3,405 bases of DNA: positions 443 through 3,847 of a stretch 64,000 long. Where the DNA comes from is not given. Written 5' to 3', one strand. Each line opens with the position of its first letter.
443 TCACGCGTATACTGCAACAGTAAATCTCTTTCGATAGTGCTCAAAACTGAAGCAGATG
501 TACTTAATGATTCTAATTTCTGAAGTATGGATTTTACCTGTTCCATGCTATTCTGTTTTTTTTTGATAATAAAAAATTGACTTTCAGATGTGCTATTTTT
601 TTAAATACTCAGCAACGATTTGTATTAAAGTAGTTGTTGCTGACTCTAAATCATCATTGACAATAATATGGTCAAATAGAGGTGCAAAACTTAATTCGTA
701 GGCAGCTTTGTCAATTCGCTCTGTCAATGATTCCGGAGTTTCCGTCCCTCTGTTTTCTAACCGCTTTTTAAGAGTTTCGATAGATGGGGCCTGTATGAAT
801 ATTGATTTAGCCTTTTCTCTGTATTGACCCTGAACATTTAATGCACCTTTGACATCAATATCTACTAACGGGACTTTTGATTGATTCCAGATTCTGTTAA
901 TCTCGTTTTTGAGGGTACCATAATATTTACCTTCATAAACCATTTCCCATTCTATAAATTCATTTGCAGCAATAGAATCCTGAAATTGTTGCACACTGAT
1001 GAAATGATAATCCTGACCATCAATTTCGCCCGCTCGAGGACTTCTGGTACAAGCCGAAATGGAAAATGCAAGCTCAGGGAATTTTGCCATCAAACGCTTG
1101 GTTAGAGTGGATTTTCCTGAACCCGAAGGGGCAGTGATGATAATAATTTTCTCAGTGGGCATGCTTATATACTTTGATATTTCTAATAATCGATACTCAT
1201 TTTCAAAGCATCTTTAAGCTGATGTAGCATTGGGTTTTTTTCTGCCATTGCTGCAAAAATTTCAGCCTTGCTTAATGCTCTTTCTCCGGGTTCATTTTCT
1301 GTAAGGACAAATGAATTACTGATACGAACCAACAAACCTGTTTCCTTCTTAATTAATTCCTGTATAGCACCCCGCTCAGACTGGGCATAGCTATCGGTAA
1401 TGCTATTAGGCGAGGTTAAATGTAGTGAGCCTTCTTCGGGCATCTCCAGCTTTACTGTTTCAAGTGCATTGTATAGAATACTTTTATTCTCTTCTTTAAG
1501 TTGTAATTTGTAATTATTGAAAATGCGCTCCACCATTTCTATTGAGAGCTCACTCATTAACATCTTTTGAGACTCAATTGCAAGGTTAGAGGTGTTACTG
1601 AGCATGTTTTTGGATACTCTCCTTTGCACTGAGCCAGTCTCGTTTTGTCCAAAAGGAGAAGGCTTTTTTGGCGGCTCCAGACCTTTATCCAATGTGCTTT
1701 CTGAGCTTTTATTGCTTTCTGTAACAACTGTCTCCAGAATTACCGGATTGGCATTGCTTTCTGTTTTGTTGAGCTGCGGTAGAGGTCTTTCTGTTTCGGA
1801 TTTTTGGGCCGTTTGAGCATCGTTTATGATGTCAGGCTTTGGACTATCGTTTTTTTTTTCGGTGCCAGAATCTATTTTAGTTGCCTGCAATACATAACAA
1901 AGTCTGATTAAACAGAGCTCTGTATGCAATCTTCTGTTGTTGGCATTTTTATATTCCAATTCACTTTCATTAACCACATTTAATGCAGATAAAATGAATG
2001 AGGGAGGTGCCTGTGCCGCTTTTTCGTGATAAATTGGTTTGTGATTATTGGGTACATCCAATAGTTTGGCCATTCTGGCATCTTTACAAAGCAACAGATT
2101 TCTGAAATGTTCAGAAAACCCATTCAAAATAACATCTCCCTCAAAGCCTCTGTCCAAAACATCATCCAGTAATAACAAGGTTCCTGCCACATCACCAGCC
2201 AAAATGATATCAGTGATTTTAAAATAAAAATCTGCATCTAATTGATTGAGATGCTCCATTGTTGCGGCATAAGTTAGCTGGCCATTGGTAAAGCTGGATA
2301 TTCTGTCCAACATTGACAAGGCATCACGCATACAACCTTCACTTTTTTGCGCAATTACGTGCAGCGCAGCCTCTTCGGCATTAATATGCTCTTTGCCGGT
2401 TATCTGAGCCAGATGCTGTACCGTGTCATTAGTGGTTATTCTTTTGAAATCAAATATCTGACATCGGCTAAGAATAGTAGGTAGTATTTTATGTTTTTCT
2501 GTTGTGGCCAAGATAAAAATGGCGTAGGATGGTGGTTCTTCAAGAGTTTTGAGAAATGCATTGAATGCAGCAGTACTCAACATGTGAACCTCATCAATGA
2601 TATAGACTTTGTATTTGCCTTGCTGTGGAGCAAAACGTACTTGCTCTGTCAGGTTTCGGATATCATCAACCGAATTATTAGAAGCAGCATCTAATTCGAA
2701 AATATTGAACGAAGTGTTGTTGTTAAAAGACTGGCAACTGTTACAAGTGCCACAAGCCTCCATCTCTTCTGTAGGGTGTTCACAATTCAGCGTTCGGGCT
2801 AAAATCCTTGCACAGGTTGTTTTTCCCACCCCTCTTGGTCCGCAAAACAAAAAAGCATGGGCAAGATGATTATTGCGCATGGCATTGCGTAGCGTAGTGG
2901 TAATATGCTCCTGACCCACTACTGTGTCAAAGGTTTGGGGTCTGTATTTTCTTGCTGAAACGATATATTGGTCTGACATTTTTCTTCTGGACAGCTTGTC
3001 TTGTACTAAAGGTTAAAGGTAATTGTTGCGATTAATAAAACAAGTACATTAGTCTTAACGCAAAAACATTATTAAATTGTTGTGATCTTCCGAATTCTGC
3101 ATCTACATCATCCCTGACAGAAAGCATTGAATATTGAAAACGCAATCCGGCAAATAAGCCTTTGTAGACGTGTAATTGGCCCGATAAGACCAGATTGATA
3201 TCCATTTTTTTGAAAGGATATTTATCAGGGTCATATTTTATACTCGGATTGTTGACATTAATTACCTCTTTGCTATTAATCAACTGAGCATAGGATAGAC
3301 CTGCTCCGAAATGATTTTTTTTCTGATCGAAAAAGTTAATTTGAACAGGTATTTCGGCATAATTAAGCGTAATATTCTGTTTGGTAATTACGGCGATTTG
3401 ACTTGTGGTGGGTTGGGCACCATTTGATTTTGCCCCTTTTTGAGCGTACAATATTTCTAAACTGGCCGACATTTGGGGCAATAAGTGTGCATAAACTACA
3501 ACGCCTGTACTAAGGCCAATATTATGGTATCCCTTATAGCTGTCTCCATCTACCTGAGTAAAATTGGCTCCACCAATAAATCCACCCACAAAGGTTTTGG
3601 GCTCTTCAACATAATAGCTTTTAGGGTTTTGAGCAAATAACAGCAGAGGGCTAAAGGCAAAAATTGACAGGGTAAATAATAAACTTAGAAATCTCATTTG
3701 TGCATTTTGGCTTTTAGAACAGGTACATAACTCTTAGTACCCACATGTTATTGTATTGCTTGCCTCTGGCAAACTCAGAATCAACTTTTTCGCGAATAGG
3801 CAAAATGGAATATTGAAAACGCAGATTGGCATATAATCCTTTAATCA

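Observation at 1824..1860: dnaX has an A10 run at the gamma/tau boundary with nearby stops in both shifted frames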

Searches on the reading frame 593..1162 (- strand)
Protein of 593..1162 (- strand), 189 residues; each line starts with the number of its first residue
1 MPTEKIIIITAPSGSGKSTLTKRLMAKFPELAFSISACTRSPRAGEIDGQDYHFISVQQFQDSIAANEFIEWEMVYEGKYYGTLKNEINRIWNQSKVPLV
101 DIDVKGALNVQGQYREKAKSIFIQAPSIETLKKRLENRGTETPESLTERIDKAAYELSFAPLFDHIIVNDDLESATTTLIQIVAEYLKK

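Call 44: search_protein_families(library=ncbifam, proteins=[window:593-1162:-], max_evalue=0.001)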
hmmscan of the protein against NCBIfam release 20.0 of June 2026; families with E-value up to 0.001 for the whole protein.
window:593-1162:- (189 aa): 7 families
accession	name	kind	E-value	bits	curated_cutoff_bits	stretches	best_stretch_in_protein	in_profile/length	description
TIGR03263.1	guanyl_kin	equivalog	2e-63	213.3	160.45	1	5-184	2-179/180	guanylate kinase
NF011324.0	PRK14737.1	equivalog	4.7e-46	156.9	318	1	4-183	5-182/187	guanylate kinase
NF011325.0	PRK14738.1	equivalog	1.5e-39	135.4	263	1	5-183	14-192/206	guanylate kinase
TIGR02322.1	phosphon_PhnN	equivalog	2.2e-13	50.3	156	1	5-184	2-177/179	phosphonate metabolism protein/1,5-bisphosphokinase (PRPP-forming) PhnN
NF007485.0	PRK10078.1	equivalog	9.4e-08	32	153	1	4-184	2-175/186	ribose 1,5-bisphosphokinase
NF047389.1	ATPase_Sll1717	subfamily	0.0002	20.6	75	1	5-178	30-200/454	P-loop ATPase, Sll1717 family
TIGR00152.1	TIGR00152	equivalog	0.00073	19.4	65.55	0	88-179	94-183/188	dephospho-CoA kinase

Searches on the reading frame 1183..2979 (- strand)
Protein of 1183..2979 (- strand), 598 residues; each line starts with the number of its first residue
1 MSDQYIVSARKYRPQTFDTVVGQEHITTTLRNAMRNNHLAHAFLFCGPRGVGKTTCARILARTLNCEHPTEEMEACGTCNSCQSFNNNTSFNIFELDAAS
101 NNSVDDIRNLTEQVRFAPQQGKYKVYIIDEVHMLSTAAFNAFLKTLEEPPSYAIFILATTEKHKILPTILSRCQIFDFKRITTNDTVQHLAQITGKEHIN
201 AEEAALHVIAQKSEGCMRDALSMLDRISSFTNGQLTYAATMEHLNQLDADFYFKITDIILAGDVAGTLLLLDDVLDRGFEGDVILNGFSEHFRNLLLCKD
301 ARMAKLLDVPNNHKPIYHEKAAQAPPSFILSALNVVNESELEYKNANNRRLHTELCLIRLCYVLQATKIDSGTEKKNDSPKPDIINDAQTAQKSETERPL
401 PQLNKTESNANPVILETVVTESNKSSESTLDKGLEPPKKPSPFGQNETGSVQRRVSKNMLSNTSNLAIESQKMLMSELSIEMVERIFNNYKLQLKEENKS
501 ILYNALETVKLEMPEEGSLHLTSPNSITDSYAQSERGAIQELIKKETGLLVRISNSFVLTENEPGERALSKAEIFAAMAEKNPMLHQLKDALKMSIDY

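Call 4: search_protein_families(library=pfam, proteins=[window:1183-2979:-], max_evalue=0.01)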
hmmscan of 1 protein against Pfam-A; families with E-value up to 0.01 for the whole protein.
window:1183-2979:- (598 aa): 21 families
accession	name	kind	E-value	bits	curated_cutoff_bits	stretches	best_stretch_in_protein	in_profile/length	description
PF13177.12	DNA_pol3_delta2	-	9.7e-49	165.9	27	1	22-181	1-160/161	DNA polymerase III, delta subunit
PF00004.35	AAA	-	4.3e-13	50.3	21.2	1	44-175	2-125/131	ATPase family associated with various cellular activities (AAA)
PF22608.2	DNAX_ATPase_lid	-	3.6e-12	46.3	27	1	187-225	3-41/49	DNA polymerase III clamp loader subunit, ATPase lid domain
PF12169.13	DNA_pol3_gamma3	-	1.9e-11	44.4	24.4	1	249-365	15-132/143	DNA polymerase III subunits gamma and tau domain III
PF05496.18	RuvB_N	-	1.8e-08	34.7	27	1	13-67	2-60/159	Holliday junction DNA helicase RuvB P-loop domain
PF13401.12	AAA_22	-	8.6e-08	33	27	1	43-147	8-109/130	AAA domain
PF13173.12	AAA_14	-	1.2e-05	25.8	27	1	43-156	5-95/129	AAA domain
PF21960.2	RCF1-5-like_lid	-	1.5e-05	25.3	27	1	190-224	3-38/43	RCF1/5-like, AAA+ ATPase lid domain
PF07728.20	AAA_5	-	4.2e-05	24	22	1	43-148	2-92/139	AAA domain (dynein-related subfamily)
PF03215.21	Rad17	-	0.00013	22.5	23.8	1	10-130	11-140/186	Rad17 P-loop domain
PF07724.20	AAA_2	-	0.00013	22.5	27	1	42-148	5-101/166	AAA domain (Cdc48 subfamily)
PF13191.12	AAA_16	-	0.00029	21.8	32.6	1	20-141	2-151/167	AAA ATPase domain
PF06068.19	TIP49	-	0.00039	20.1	23.8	0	125-160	277-311/347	TIP49 P-loop domain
PF13604.12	AAA_30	-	0.00054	20.2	27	1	43-148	21-114/191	AAA domain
PF13245.12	AAA_19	-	0.00065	20.3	25.1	1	34-148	5-116/134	AAA domain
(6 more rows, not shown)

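Call 15: find_related_loci(query=window:1183-2979:-, collection=genome_contigs, flank=300)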
Query window:1183-2979:- (598 aa) in genome_contigs; peptide patterns used: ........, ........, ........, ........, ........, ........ (x = any residue, [..] = any of these).
600 stretches matched a pattern (row limit reached: there are more); 600 encode a relative of the query (tblastn E <= 1e-3); the best 80 are kept; 80 distinct loci.
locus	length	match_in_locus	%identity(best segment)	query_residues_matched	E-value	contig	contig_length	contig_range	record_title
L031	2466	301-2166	58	1-598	0e+0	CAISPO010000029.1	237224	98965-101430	MAG: uncultured Bacteroidetes bacterium isolate AM-lipid-02-D3_bin-1152 genome assembly, contig: bin-1152:29/74, whole g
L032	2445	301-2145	57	4-598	0e+0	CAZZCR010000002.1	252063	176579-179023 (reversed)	MAG TPA_asm: uncultured Flavipsychrobacter sp. isolate SRP302895_co1_191 genome assembly, contig: NODE_72_length_252063_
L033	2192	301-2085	57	1-598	0e+0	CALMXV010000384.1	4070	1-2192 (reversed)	MAG TPA_asm: uncultured Taibaiella sp. isolate SRR5007354_bin.77_CONCOCT_v1.1_MAG genome assembly, contig: ERZ778036.178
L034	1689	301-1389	75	1-363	0e+0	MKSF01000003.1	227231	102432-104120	MAG: Bacteroidetes bacterium 47-18 scnpilot_p_inoc_scaffold_114, whole genome shotgun sequence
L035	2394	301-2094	51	3-598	0e+0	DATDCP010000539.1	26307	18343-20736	MAG TPA_asm: Chitinophagaceae bacterium isolate SMAG_U151 k141_603299, whole genome shotgun sequence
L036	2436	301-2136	49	3-598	0e+0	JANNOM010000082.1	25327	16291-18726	MAG: Chitinophagaceae bacterium isolate SOY_34_metabat_331 SOY_34_k141_348603, whole genome shotgun sequence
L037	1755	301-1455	67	3-390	0e+0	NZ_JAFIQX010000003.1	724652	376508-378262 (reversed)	Longitalea luteola strain SYSU D00799 NODE_3_length_724652_cov_14.072881, whole genome shotgun sequence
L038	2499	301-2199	46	3-598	7e-178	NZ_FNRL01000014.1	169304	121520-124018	Chitinophaga terrae (ex Kim and Jung 2007) strain DSM 23920, whole genome shotgun sequence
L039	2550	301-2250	67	1-598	1e-174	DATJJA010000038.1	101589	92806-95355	MAG TPA_asm: Puia sp. isolate SMAG_U15553 k141_6091323, whole genome shotgun sequence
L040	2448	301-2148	49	1-598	0e+0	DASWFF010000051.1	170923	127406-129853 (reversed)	MAG TPA_asm: Puia sp. isolate SMAG_U2782 k141_2749096, whole genome shotgun sequence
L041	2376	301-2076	55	4-598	0e+0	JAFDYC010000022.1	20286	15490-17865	MAG: Bacteroidetes bacterium isolate SZAS-40 LIN-621__22__length-20286, whole genome shotgun sequence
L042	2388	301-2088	47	1-596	1e-164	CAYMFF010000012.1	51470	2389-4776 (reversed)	MAG TPA_asm: uncultured Chitinophagaceae bacterium isolate SRP268394_co1_89 genome assembly, contig: NODE_1028_length_51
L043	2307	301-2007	47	5-596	4e-164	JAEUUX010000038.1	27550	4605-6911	MAG: Chitinophagales bacterium isolate new MAG-366 k141_3379113, whole genome shotgun sequence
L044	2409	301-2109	46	3-598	5e-163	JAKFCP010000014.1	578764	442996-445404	MAG: Pedobacter sp. isolate LC024 contig-124_4, whole genome shotgun sequence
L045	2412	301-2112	45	3-597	2e-161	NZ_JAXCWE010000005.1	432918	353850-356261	Pedobacter sp. CFBP9032 CFBP9032_5, whole genome shotgun sequence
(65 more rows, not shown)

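Call 44: search_protein_families(library=ncbifam, proteins=[window:1183-2979:-], max_evalue=0.001)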
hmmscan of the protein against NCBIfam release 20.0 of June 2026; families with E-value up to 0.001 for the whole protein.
window:1183-2979:- (598 aa): 80 families (the best 25 are shown)
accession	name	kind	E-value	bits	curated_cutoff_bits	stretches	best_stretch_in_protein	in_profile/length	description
NF011531.0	PRK14971.1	equivalog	4e-209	696.4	685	1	3-596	2-613/614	DNA polymerase III subunit gamma/tau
NF004046.1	PRK05563.1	equivalog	1.2e-142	476.7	400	1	10-538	7-540/567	DNA polymerase III subunit gamma/tau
TIGR02397.1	dnaX_nterm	equivalog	8.1e-132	439.7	250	1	5-361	1-355/355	DNA polymerase III subunit gamma/tau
NF011512.0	PRK14950.1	equivalog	3e-121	406.4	593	1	10-555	8-541/585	DNA polymerase III subunits gamma and tau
NF011510.0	PRK14948.1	equivalog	5.9e-121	405.2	593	1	9-533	9-526/640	DNA polymerase III subunit gamma/tau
NF011526.0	PRK14965.1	equivalog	1.8e-118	396.9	670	1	4-473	2-471/578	DNA polymerase III subunits gamma and tau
NF011515.0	PRK14954.1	equivalog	5.8e-114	382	1117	1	5-457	3-472/620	DNA polymerase III subunits gamma and tau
NF011516.0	PRK14955.1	equivalog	4.6e-112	374.7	560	1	5-381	3-391/397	DNA polymerase III subunits gamma and tau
NF011514.0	PRK14953.1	equivalog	3e-111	372.7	536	1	4-456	2-443/488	DNA polymerase III subunits gamma and tau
NF006585.0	PRK09111.1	equivalog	6.9e-111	371.8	604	1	3-553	25-541/616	DNA polymerase III subunit gamma/tau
NF004962.0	PRK06305.1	equivalog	1.5e-109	367.2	559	1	4-450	3-433/465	DNA polymerase III subunits gamma and tau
NF005173.0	PRK06647.1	equivalog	4.7e-106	355.9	623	1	5-574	3-555/568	DNA polymerase III subunits gamma and tau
NF005942.0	PRK07994.1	equivalog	1.3e-104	351.5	613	1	5-473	3-457/655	DNA polymerase III subunit gamma/tau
NF011523.0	PRK14962.1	equivalog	2.2e-98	330.1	576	1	10-296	6-291/474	DNA polymerase III subunits gamma and tau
NF004549.0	PRK05896.1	equivalog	1.5e-96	324.6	578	1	9-385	7-377/642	DNA polymerase III subunits gamma and tau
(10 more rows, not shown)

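Call 45: find_related_loci(query=window:1183-2979:-, collection=metagenome_contigs, flank=200)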
Query window:1183-2979:- (598 aa) in metagenome_contigs; peptide patterns used: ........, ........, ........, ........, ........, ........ (x = any residue, [..] = any of these).
600 stretches matched a pattern (row limit reached: there are more); 599 encode a relative of the query (tblastn E <= 1e-3); the best 80 are kept; 80 distinct loci.
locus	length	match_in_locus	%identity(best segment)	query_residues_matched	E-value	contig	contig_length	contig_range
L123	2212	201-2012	59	1-598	0e+0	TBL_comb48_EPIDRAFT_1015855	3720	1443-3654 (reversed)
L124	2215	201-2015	51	3-598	0e+0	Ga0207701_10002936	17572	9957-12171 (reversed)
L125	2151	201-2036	47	3-598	1e-180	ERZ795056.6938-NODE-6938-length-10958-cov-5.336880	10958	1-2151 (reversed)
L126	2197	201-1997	46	3-597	2e-172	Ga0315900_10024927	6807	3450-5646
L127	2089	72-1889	46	1-598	1e-171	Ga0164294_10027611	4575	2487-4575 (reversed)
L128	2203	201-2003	45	1-598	4e-164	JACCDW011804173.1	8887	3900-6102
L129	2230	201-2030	45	3-596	3e-157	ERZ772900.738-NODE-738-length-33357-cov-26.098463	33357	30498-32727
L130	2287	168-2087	42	1-597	9e-157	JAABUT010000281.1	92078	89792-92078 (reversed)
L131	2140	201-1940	44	3-597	7e-153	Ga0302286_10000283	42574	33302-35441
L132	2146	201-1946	46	3-598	2e-152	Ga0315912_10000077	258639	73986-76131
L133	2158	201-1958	43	3-598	5e-152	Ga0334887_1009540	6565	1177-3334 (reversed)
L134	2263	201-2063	43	3-596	5e-151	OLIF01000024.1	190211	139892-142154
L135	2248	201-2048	44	3-596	1e-150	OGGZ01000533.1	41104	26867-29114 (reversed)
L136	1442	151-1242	61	3-366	3e-157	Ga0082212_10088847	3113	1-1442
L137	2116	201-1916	43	4-598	5e-150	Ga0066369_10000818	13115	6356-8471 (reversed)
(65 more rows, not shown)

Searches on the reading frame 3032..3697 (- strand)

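Call 44: search_protein_families(library=ncbifam, proteins=[window:3032-3697:-], max_evalue=0.001)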
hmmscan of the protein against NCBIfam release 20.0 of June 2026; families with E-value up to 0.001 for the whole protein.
window:3032-3697:- (221 aa): 1 family
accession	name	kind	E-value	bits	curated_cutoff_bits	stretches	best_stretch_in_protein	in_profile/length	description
NF049866.1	outer_TDE1717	subfamily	7.9e-07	29.2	135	1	39-202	25-186/210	TDE1717 family outer membrane beta-barrel protein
